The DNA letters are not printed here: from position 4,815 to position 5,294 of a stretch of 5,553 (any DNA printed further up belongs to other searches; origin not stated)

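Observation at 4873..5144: Two unannotated, translationally coupled small membrane-protein ORFs at the head of the operon (candidate holin-like partners of the peptidase)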

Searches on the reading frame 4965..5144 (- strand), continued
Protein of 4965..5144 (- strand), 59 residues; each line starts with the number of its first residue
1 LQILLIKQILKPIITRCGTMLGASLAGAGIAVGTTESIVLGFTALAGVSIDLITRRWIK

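Call 104: search_solved_structures(query=A5, max_evalue=10)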
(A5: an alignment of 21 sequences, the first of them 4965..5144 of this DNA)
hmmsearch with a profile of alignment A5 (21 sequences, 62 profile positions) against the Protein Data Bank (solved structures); distinct sequences matched with E-value up to 10: 21.
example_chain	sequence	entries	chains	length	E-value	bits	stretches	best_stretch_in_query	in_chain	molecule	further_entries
1lso_A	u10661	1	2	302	0.42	13.6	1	10-37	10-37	3-HYDROXYACYL-COA DEHYDROGENASE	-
1lsj_A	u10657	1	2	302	0.43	13.6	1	10-37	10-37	3-HYDROXYACYL-COA DEHYDROGENASE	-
1m75_A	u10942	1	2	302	0.43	13.6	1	10-37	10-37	3-HYDROXYACYL-COA DEHYDROGENASE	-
1il0_A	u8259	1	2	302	0.43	13.6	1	10-37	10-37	3-hydroxyacyl-CoA dehydrogenase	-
1f0y_A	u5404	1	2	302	0.43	13.6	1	10-37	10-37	L-3-HYDROXYACYL-COA DEHYDROGENASE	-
1m76_A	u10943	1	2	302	0.43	13.6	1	10-37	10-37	3-HYDROXYACYL-COA DEHYDROGENASE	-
3had_A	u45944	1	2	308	0.45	13.6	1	10-37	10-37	PROTEIN (L-3-HYDROXYACYL COA DEHYDROGENASE)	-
1f12_A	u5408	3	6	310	0.45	13.6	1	10-37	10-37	L-3-HYDROXYACYL-COA DEHYDROGENASE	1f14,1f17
3rqs_A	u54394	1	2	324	0.46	13.5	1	10-37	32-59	Hydroxyacyl-coenzyme A dehydrogenase, mitochondrial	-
6h9m_A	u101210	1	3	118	0.73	12.9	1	25-58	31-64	Coiled-coil domain-containing protein 90B, mitochondrial,General control protein GCN4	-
3hdh_A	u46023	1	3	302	1.2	12.2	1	13-37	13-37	PROTEIN (L-3-HYDROXYACYL COA DEHYDROGENASE)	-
2gfy_A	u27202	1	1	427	1.3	12.1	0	15-37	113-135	3-oxoacyl-[acyl-carrier-protein] synthase 2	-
3hnz_A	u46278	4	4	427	1.3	12.1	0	15-37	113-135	3-oxoacyl-[acyl-carrier-protein] synthase 2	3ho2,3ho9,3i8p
2gfw_A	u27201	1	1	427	1.4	12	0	15-37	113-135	3-oxoacyl-[acyl-carrier-protein] synthase 2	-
2gfv_A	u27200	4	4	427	1.4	12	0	15-37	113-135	3-oxoacyl-[acyl-carrier-protein] synthase 2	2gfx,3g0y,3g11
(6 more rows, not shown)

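Call 115: search_protein_families(library=ncbifam, alignment_id=A5, max_evalue=1)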
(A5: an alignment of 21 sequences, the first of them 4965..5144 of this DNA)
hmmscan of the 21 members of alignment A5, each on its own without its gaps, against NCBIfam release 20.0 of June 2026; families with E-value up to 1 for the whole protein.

A. member 1, window:4965-5144:- (59 aa): 0 families

B. families by the number of members that match (of 21 scanned): 8 families
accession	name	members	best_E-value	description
TIGR03082.1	Gneg_AbrB_dup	2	0.0048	membrane protein AbrB duplication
NF007983.0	PRK10711.1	2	0.01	CidB/LrgB family autolysis modulator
TIGR01755.1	flav_wrbA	1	0.014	NAD(P)H:quinone oxidoreductase type IV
NF008586.0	PRK11551.1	1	0.026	3-(3-hydroxy-phenyl)propionate transporter MhpT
NF053729.1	c-di-GMP_motif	1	0.034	cyclic di-GMP-binding domain-containing protein, MshE-related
NF005952.0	PRK08025.1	1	0.047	kdo(2)-lipid IV(A) palmitoleoyltransferase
TIGR00846.1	caca2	1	0.07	calcium/proton exchanger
NF001842.0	PRK00567.1-3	1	0.13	large-conductance mechanosensitive channel protein MscL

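Call 116: search_protein_families(library=pfam, proteins=[P0196, P0210, P0188, P0150, P0148, P0160, P0255, P0265], max_evalue=1)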
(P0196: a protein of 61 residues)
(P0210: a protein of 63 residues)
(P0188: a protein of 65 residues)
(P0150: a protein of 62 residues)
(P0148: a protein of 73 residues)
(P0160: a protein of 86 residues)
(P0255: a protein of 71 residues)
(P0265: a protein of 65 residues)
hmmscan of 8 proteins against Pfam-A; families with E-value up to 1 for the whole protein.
P0196 (61 aa): 0 families

P0210 (63 aa): 1 family
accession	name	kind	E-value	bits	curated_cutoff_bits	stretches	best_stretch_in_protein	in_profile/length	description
PF23987.1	Phage_holin_10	-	3.3e-06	27.5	27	1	7-60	1-51/52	Bacteriophage holin Pam3 gp28 family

P0188 (65 aa): 0 families

P0150 (62 aa): 0 families

P0148 (73 aa): 1 family
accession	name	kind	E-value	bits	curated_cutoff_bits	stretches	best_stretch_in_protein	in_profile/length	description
PF22993.4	SAM_EPH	-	0.2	11.8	27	1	32-54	37-59/60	Ephrin receptor 1 SAM domain-like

P0160 (86 aa): 1 family
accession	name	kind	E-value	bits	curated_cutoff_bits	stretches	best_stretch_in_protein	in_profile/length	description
PF23987.1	Phage_holin_10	-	0.22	12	27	1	37-70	6-40/52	Bacteriophage holin Pam3 gp28 family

P0255 (71 aa): 0 families

P0265 (65 aa): 2 families
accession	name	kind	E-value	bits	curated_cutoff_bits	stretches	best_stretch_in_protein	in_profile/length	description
PF23987.1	Phage_holin_10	-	0.0089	16.5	27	1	20-47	15-43/52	Bacteriophage holin Pam3 gp28 family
PF14015.11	DUF4231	-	0.15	13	24.7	1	14-48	20-54/103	Protein of unknown function (DUF4231)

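Call 118: find_encoding_contigs(protein=P0210, flank=6000, max_places=3)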
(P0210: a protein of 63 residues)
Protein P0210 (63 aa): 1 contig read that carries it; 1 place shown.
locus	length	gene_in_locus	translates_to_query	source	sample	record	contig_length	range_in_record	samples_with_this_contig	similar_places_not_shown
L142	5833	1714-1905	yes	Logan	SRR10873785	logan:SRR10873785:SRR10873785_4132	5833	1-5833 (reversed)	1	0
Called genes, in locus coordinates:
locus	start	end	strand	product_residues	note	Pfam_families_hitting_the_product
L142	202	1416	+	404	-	PF23343:REP_ORF2-G2P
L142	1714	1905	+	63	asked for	PF23987:Phage_holin_10 (weak)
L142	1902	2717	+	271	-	-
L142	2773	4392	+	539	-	-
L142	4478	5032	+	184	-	-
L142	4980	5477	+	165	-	PF13539:Peptidase_M15_4 (weak)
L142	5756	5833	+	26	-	?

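Call 120: search_protein_families(library=pfam, alignment_id=A7, max_evalue=0.01)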
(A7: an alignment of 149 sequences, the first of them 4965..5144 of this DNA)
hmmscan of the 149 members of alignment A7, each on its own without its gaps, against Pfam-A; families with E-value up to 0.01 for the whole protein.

A. member 1, window:4965-5144:- (59 aa): 0 families

B. families by the number of members that match (of 149 scanned): 4 families
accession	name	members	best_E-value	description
PF23987.1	Phage_holin_10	22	3.3e-06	Bacteriophage holin Pam3 gp28 family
PF22784.1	PTP-SAK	2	0.0062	Swiss Army Knife protein, DSP-PTPase phosphatase domain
PF22452.1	BF9343_1606-like_C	1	0.0019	BF9343_1606-like, C-terminal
PF09679.15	TraQ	1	0.0032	Type-F conjugative transfer system pilin chaperone (TraQ)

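Call 129: fold_search(model_id=the predicted structure, library=viral)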
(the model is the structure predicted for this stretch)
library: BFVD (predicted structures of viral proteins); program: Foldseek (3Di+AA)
matches with E <= 10: 175; with E <= 0.001: 0
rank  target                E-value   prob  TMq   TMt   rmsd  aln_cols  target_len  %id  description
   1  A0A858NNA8            3.7e-01  0.98  0.77  0.62   2.0        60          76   22  (no name in the UniProt tables at hand)
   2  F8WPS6                3.9e-01  1.00  0.89  0.82   0.9        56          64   20  (no name in the UniProt tables at hand)
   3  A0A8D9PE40            5.5e-01  0.89  0.63  0.65   3.3        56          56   28  Holin [Corticoviridae sp.]
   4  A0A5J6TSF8            8.7e-01  0.69  0.60  0.55   3.3        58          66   21  (no name in the UniProt tables at hand)
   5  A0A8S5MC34            1.1e+00  0.85  0.65  0.64   1.8        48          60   19  Uncharacterized protein [Podoviridae sp. ct53O25]
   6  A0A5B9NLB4            1.1e+00  0.77  0.65  0.67   2.2        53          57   24  (no name in the UniProt tables at hand)
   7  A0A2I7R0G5            1.4e+00  0.51  0.56  0.62   2.5        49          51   16  TMhelix containing protein [Vibrio phage 1.095.O._10N.286.46.E10]
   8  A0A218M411            1.6e+00  0.57  0.59  0.71   2.0        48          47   27  (no name in the UniProt tables at hand)
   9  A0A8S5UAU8            1.8e+00  0.35  0.50  0.32   3.5        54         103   17  Holin [Siphoviridae sp. ctcK97]
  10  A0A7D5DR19            2.5e+00  0.57  0.66  0.68   2.0        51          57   18  (no name in the UniProt tables at hand)
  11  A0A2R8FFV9            2.5e+00  0.57  0.69  0.60   2.2        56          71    9  Transmembrane domain-containing protein [Cedratvirus Zaza IHUMI]
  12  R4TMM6                2.5e+00  0.54  0.56  0.58   2.0        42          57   24  Uncharacterized protein [Haloarcula californiae tailed virus 1]
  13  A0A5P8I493            2.5e+00  0.44  0.71  0.54   2.4        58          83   17  (no name in the UniProt tables at hand)
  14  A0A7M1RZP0            2.5e+00  0.18  0.45  0.33   5.5        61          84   16  Uncharacterized protein [uncultured phage cr271_1]
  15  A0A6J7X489            2.5e+00  0.16  0.41  0.39   5.4        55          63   22  Uncharacterized protein [uncultured Caudovirales phage]
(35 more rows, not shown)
